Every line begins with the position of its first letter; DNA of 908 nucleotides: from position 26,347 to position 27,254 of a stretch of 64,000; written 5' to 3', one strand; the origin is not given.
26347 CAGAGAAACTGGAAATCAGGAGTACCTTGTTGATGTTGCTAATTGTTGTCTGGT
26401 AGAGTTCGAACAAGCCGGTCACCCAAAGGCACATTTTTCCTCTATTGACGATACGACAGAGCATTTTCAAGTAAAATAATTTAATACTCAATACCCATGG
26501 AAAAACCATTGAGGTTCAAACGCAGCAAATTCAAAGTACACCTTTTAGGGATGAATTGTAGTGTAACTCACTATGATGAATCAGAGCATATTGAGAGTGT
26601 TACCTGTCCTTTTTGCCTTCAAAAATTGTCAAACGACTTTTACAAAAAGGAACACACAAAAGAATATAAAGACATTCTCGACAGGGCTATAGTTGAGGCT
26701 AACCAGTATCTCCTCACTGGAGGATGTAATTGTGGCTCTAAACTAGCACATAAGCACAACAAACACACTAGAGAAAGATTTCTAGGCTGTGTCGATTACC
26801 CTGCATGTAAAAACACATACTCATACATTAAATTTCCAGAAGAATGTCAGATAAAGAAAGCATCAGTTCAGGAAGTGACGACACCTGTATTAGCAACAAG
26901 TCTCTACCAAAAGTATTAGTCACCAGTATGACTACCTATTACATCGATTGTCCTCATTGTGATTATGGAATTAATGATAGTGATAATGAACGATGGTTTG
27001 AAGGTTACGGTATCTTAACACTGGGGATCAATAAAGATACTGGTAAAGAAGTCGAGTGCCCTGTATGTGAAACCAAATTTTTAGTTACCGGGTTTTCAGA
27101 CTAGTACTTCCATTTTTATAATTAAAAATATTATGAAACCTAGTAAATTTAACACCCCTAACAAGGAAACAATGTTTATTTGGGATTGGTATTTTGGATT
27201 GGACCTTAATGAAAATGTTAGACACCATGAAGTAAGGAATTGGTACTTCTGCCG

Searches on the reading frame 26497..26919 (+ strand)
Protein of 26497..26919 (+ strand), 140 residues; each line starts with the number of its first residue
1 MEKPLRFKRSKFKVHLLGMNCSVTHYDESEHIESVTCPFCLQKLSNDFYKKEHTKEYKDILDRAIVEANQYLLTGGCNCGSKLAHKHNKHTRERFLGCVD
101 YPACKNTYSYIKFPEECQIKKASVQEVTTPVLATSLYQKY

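Call 4: search_protein_families(library=pfam, proteins=[window:26497-26919:+], max_evalue=0.1)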
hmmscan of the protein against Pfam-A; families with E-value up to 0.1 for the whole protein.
window:26497-26919:+ (140 aa): 4 families
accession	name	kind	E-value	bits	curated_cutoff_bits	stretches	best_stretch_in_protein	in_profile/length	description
PF01396.24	Zn_ribbon_Top1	-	5.8e-06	26.4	32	1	78-109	6-35/39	Topoisomerase DNA binding C4 zinc finger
PF05605.18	zf-Di19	-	0.039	14.6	27.5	1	11-50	11-47/54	Drought induced 19 protein (Di19), zinc-binding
PF14305.11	ATPgrasp_TupA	-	0.07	13.1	25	1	27-70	76-118/241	TupA-like ATPgrasp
PF09552.15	RE_BstXI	-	0.093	12.4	25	0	33-69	229-266/290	BstXI restriction endonuclease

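Call 5: search_protein_families(library=phrogs, proteins=[window:26497-26919:+], max_evalue=0.01)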
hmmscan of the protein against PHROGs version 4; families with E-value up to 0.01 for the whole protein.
window:26497-26919:+ (140 aa): 0 families

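Call 55: search_protein_families(library=ncbifam, proteins=[window:26497-26919:+], max_evalue=0.001)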
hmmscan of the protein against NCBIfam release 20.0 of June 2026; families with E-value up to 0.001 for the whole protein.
window:26497-26919:+ (140 aa): 1 family
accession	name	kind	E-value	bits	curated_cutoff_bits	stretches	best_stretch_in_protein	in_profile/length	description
NF005555.0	PRK07220.1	equivalog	0.00013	20.4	635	1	53-109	571-624/740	DNA topoisomerase I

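Call 90: search_protein_families(library=padloc, proteins=[window:26497-26919:+], max_evalue=0.01)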
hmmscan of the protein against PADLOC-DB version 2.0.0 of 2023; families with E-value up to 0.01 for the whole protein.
window:26497-26919:+ (140 aa): 1 family
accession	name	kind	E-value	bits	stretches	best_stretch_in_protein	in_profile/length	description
PDLC03859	LmuB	-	0.007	13.6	1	26-72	320-362/611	-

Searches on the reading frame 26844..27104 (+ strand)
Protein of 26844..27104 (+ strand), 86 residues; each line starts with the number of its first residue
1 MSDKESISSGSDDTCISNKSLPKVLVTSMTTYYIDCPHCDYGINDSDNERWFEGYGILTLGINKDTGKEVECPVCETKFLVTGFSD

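Call 4: search_protein_families(library=pfam, proteins=[window:26844-27104:+], max_evalue=0.1)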
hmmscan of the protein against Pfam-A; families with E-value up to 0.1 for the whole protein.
window:26844-27104:+ (86 aa): 15 families
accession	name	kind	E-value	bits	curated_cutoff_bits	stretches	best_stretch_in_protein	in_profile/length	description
PF24441.1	DUF7560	-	0.0029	17.7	27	0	29-40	1-12/44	Family of unknown function (DUF7560)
PF13717.11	Zn_ribbon_4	-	0.0057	17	30.3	0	65-79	21-35/36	zinc-ribbon domain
PF23451.1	Zn_ribbon_PaaD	-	0.0074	16.3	27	0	65-76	10-21/53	PaaD zinc beta ribbon domain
PF23903.1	Phage_zn_bind_2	-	0.0076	16.6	27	0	68-79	30-41/44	Phage zinc binding domain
PF23454.1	Zn_ribbon_Brz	-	0.011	16.8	27.9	0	68-81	4-17/58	Transcriptional regulator Brz zinc beta ribbon domain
PF09986.15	DUF2225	-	0.026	14.7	21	0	68-81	4-17/214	Uncharacterized protein conserved in bacteria (DUF2225)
PF24110.1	DUF7385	-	0.027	14.6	28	0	69-79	26-36/72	Family of unknown function (DUF7385)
PF01485.27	IBR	-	0.038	14.5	24.3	1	26-79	12-51/65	IBR domain, a half RING-finger domain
PF05605.18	zf-Di19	-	0.04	14.6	27.5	0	68-78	30-40/54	Drought induced 19 protein (Di19), zinc-binding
PF22289.1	DmmA-like_C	-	0.044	14.2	27.4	0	65-82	14-31/44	Dimethylamine monooxygenase subunit DmmA-like, C-terminal domain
PF23550.1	zf_Tbcl_Rhp7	-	0.049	13.6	27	1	67-85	2-20/39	DNA repair protein rhp7 treble clef domain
PF22747.2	Zn_ribbon_DUF2089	-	0.051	14.1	27.6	0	72-83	1-12/32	DUF2089 zinc ribbon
PF25207.1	DUF7837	-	0.056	13.9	27.8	0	35-43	7-15/47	Domain of unknown function (DUF7837)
PF13719.11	Zn_ribbon_5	-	0.067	13.4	29.3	0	70-81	3-14/37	zinc-ribbon domain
PF03884.20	YacG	-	0.086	13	25.5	0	70-81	1-12/52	DNA gyrase inhibitor YacG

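Call 5: search_protein_families(library=phrogs, proteins=[window:26844-27104:+], max_evalue=0.01)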
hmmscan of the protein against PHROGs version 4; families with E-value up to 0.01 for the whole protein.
window:26844-27104:+ (86 aa): 2 families
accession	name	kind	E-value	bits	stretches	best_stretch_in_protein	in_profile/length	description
phrog_6504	-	unknown function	0.00022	22.3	0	31-48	5-22/61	-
phrog_4875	-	unknown function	0.0018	19.4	0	67-80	27-41/77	-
